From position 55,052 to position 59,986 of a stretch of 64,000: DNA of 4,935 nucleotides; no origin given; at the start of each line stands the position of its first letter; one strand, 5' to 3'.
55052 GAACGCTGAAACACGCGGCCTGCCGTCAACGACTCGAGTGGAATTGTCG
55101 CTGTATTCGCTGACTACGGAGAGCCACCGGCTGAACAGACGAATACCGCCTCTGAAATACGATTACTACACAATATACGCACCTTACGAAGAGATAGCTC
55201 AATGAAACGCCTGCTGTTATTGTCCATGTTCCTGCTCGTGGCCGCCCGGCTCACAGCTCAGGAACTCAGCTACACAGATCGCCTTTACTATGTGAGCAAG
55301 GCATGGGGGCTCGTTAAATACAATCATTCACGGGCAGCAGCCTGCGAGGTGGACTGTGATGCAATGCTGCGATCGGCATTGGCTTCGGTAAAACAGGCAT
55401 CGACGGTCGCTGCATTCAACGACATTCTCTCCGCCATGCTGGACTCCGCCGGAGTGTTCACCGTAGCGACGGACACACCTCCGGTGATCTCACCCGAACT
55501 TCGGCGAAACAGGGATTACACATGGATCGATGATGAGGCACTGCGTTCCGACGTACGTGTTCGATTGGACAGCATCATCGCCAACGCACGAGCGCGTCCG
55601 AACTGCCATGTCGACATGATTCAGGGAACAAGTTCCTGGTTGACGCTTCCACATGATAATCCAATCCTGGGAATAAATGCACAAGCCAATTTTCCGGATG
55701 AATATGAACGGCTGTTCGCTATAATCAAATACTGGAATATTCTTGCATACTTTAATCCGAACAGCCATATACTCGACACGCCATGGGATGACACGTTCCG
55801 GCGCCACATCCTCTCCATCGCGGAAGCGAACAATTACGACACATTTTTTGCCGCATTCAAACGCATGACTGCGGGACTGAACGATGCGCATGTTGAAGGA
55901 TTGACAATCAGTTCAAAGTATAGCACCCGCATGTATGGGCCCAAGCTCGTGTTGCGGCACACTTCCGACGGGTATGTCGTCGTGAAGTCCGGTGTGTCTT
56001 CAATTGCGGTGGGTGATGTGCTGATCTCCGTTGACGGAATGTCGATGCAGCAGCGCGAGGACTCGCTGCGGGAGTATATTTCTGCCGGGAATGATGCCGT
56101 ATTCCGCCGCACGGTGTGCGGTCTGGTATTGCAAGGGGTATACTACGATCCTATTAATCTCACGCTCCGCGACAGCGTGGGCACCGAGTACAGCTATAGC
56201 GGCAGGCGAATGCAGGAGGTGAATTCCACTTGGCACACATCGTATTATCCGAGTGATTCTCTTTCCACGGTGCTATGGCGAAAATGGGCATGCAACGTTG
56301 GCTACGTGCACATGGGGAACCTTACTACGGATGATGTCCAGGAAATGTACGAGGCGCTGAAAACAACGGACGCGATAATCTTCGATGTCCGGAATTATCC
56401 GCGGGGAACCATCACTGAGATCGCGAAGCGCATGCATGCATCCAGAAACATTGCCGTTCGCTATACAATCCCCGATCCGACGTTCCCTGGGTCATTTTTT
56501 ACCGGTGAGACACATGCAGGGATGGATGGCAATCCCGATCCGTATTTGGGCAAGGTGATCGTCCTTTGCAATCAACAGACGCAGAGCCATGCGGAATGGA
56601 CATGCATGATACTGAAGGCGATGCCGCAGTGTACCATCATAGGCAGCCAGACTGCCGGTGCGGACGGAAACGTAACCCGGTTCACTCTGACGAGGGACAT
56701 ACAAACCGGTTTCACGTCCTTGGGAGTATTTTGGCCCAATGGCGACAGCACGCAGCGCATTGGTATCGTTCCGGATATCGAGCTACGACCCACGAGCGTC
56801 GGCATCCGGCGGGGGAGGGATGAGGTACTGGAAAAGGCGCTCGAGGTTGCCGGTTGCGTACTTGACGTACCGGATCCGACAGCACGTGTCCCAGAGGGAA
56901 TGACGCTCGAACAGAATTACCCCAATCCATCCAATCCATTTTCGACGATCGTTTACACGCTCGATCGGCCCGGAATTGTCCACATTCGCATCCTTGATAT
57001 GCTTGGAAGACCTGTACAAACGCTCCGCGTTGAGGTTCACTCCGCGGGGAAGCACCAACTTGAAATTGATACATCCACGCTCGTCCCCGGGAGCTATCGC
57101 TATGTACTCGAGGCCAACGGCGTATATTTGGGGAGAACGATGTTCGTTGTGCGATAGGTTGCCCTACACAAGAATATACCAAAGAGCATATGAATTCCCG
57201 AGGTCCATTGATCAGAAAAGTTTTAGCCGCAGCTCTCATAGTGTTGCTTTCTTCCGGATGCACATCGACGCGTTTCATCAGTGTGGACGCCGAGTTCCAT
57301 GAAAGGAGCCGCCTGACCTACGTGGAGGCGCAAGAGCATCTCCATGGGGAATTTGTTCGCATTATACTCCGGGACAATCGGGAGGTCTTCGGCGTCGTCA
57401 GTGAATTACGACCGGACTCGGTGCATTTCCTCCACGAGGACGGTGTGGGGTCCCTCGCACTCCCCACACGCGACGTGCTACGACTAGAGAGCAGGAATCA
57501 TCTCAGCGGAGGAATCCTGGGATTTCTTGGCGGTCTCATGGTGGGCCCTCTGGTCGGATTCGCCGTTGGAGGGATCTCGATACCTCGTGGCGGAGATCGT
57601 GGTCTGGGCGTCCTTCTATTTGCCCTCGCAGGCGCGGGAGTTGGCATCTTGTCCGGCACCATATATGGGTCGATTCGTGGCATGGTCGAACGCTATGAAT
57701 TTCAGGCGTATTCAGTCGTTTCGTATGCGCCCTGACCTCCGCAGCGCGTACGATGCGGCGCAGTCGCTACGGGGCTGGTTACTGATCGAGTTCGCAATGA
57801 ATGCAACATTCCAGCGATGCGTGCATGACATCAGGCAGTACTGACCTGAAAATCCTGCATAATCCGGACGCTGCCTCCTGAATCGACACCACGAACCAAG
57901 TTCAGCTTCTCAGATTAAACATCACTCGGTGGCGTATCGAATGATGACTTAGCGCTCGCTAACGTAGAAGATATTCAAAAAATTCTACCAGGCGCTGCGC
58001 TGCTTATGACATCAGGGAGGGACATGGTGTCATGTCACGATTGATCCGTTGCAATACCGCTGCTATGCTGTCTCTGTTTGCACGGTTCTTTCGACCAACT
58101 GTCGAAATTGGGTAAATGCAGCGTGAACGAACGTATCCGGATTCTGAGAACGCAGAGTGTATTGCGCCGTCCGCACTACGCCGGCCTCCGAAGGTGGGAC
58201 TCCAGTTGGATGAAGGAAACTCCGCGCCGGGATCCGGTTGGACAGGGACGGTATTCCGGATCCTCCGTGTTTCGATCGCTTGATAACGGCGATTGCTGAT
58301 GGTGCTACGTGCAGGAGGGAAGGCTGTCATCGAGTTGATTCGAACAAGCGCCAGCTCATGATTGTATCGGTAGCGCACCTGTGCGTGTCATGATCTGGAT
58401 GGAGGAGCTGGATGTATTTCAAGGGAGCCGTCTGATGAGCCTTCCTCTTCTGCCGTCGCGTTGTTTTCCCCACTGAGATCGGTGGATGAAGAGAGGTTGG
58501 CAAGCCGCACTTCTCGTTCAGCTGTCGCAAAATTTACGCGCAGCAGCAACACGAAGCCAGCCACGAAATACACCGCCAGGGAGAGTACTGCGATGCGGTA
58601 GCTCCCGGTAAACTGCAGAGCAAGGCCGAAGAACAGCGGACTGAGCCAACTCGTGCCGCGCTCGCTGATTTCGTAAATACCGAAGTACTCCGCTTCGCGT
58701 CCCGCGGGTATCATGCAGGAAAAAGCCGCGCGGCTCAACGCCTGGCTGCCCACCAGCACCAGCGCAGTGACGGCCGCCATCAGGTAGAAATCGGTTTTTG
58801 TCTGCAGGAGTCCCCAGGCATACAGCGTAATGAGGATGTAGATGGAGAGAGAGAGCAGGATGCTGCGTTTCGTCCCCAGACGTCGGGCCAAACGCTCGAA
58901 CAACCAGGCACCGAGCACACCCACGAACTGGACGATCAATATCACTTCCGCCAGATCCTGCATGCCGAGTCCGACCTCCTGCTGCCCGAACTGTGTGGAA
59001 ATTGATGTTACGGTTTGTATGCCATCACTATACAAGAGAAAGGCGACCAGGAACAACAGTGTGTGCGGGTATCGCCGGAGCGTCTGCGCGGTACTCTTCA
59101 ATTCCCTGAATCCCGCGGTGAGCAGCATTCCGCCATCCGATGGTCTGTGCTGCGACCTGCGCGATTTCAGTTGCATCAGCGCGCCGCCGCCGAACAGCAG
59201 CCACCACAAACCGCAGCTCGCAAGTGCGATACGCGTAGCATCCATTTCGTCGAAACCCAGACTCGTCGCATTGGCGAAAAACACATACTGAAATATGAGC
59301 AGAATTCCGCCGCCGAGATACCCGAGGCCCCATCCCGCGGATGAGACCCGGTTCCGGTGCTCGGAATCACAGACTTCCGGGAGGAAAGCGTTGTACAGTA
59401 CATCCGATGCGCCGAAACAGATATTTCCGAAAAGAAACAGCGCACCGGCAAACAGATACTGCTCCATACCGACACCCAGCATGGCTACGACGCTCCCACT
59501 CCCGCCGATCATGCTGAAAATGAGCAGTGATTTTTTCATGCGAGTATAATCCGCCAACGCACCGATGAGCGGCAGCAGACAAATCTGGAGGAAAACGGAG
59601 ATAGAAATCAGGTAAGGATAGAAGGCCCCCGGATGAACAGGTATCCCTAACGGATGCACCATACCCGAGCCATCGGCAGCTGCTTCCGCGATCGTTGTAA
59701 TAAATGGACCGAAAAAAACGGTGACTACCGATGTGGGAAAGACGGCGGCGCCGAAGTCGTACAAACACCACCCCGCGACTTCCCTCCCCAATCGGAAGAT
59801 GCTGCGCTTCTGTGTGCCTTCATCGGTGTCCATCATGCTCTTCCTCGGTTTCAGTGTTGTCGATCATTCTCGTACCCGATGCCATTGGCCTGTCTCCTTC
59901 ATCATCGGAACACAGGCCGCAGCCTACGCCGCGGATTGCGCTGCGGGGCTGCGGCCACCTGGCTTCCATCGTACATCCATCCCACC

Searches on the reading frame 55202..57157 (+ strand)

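Call 17: search_protein_families(library=pfam, proteins=[window:55202-57157:+])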
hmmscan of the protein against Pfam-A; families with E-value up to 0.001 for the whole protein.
window:55202-57157:+ (651 aa): 2 families
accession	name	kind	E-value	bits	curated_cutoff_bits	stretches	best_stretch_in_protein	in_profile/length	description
PF03572.23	Peptidase_S41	-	1.8e-14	54.1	24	1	365-527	1-164/165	Peptidase family S41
PF18962.6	Por_Secre_tail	-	1.4e-05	25.7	27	1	573-639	2-65/75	Secretion system C-terminal sorting domain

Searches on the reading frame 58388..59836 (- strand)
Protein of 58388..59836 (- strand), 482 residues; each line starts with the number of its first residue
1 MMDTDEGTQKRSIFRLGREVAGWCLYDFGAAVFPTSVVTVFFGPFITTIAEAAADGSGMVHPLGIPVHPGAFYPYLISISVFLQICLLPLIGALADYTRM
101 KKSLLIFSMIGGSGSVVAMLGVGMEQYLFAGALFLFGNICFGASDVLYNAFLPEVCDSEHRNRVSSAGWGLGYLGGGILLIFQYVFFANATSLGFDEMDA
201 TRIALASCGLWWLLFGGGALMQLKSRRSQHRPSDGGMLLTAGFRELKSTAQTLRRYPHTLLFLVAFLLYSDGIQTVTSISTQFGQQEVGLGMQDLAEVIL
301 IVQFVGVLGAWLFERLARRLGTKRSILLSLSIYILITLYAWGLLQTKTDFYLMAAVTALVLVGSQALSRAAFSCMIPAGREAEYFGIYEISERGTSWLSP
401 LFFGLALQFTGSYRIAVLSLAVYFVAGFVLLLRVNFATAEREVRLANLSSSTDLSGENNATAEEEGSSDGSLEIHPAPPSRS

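Call 51: search_protein_families(library=pfam, proteins=[window:58388-59836:-], max_evalue=0.01)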
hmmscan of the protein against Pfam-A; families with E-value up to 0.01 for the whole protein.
window:58388-59836:- (482 aa): 3 families
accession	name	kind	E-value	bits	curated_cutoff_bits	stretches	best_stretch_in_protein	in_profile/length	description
PF11700.14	ATG22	-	7.6e-91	305.7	24.1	1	18-442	4-480/482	Vacuole effluxer Atg22 like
PF07690.21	MFS_1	-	5.1e-10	39.2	33.4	1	40-373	13-320/347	Major Facilitator Superfamily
PF13347.12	MFS_2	-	1e-07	31.3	27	1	86-421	48-390/427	MFS/sugar transport protein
